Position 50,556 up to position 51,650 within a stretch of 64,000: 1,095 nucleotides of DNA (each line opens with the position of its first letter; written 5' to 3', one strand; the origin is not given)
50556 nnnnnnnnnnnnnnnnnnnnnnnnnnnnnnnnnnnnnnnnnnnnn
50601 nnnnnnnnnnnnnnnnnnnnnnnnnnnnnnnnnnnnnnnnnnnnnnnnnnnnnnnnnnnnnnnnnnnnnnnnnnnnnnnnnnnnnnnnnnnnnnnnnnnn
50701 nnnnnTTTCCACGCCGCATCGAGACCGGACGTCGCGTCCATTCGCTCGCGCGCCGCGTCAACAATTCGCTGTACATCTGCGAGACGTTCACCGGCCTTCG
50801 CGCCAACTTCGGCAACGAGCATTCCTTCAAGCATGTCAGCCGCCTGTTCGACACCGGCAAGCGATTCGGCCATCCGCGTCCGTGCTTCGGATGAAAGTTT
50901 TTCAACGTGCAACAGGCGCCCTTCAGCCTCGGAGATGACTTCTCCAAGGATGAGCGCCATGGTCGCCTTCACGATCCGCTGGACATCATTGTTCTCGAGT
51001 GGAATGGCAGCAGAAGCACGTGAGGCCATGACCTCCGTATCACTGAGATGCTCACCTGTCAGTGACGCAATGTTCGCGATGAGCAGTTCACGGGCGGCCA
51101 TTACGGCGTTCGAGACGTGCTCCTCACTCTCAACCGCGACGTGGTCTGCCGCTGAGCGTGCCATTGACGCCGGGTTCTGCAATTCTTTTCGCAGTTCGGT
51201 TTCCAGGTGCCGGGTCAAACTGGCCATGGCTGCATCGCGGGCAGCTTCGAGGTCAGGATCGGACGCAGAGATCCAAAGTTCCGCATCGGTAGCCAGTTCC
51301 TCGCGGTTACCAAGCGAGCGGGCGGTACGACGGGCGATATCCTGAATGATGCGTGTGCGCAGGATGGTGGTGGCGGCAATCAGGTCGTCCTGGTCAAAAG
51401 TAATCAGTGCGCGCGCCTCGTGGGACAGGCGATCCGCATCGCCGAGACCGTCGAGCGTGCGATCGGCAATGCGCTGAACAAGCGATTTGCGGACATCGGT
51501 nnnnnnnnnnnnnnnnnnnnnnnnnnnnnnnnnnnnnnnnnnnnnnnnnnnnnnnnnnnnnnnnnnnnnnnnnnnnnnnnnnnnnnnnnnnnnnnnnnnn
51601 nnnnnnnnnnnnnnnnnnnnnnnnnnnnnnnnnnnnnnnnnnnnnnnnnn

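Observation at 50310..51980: Tandem ~44-residue helical repeats (nine clear, perhaps 12-13) fill the N-terminal two thirds of the GvpL/F protein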

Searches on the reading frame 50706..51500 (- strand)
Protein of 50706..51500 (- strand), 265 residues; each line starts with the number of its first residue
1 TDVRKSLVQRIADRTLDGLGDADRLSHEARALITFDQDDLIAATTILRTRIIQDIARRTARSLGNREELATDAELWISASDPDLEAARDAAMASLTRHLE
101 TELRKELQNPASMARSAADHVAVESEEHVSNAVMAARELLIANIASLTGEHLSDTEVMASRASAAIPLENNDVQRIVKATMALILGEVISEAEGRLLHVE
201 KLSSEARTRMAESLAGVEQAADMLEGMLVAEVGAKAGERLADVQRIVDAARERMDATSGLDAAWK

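Call 72: predict_structure(alignment_id=A4)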
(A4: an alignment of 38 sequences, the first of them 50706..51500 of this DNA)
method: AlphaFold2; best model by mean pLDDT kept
length: 265 residues; sequences in the alignment: 38
mean_pLDDT: 47.5   pTM: 0.26
mean pLDDT of the five models: 47.5, 44.6, 43.1, 41.2, 38.3
residues with pLDDT >= 90: 0; 70-90: 0; 50-70: 97; < 50: 168
segments of 3 or more residues with pLDDT < 50: 1-7, 14-16, 18-23, 25-67, 72-81, 83-87, 120-122, 151-153, 158-197, 210-213, 235-237, 239-241, 254-265
pLDDT, mean of each block of 10 residues (from residue 1): 46 48 47 39 40 43 45 45 48 53 55 51 51 55 53 47 43 44 43 46 52 50 52 48 48 46 38
secondary structure, 60 per line:
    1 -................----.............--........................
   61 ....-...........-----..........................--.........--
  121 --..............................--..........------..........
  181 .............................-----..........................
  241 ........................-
elements in order: H2-17 H22-34 H37-64 H66-76 H82-107 H110-118 H123-152 H155-164 H171-209 H215-264

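Call 76: fold_search(model_id=the predicted structure, library=pdb)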
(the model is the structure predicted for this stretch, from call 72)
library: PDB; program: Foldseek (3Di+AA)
matches with E <= 10: 37; with E <= 0.001: 0
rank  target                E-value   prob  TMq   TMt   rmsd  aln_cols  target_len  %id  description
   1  7sqc_1V               1.3e+00  0.11  0.18  0.21  28.7       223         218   15  Ciliary C1 central pair apparatus isolated from Chlamydomonas reinhardtii (released 2022-04-13)
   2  3g6b_B                1.3e+00  0.08  0.16  0.19  23.0       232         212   13  Crystal structure of a Soluble Chemoreceptor from Thermotoga maritima Asn217Ile mutant (released 2009-07-28)
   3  3g67_B                1.4e+00  0.07  0.17  0.18  22.1       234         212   13  Crystal Structure of a Soluble Chemoreceptor from Thermotoga maritima (released 2009-07-28)
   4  6sue_A                1.5e+00  0.09  0.16  0.04  24.0       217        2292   15  Structure of Photorhabdus luminescens Tc holotoxin pore, Mutation TccC3-D651A (released 2019-11-06)
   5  2ch7_A                1.8e+00  0.06  0.16  0.14  45.9       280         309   19  Crystal structure of the cytoplasmic domain of a bacterial chemoreceptor from Thermotoga maritima (released 2006-04-18)
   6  5msj_M                2.8e+00  0.04  0.11  0.14  26.3       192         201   13  Mouse PA28alpha (released 2017-09-13)
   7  4tql_B                2.9e+00  0.04  0.15  0.16  39.2       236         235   13  Computationally designed three helix bundle (released 2014-10-15)
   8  3jcg_E                3.3e+00  0.05  0.14  0.13  27.6       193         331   14  Cryo-EM structure of the magnesium channel CorA in the magnesium-free, asymmetric open state I (released 2016-02-17)
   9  7nyw_B                3.3e+00  0.05  0.17  0.08  33.4       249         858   15  Cryo-EM structure of the MukBEF-MatP-DNA head module (released 2021-07-07)
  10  6ixg_A                3.7e+00  0.03  0.14  0.16  24.9       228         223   17  Crystal structure of native apo SH3BP5 (P41) (released 2019-03-20)
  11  6ixe                  4.0e+00  0.04  0.15  0.18  24.3       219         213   17  Crystal structure of SeMet apo SH3BP5 (I41) (released 2019-03-20)
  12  8i7o_C7               4.2e+00  0.05  0.17  0.18  41.3       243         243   16  In situ structure of axonemal doublet microtubules in mouse sperm with 16-nm repeat (released 2023-10-11)
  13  3ljb_A                4.7e+00  0.02  0.10  0.13  20.6       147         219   17  Structural basis of oligomerisation in the MxA stalk (released 2010-05-05)
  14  9wju_S                5.0e+00  0.05  0.15  0.16  23.3       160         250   18  Cryo-EM structure of the L. garvieae Man-PTS in complex with the bacteriocin GarQ (released 2025-11-12)
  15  7sqc_1F               5.0e+00  0.04  0.16  0.19  33.8       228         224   16  Ciliary C1 central pair apparatus isolated from Chlamydomonas reinhardtii (released 2022-04-13)
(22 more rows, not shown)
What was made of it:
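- On Known helical repeat families (HEAT, ARM, TPR, Sel1, PPR and others): The fold search on the cropped model has a best E of 1.3 (call 76).
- Tried and rejected: The fold search on this model was meaningless, with a best E of 1.3 (call 76).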

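Call 79: find_homologous_proteins(query=A4, max_evalue=0.00001)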
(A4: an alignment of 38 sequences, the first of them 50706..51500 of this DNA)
Query A4 (38 sequences): 8000 candidates shared short words with the query, none scored E <= 0.00001.
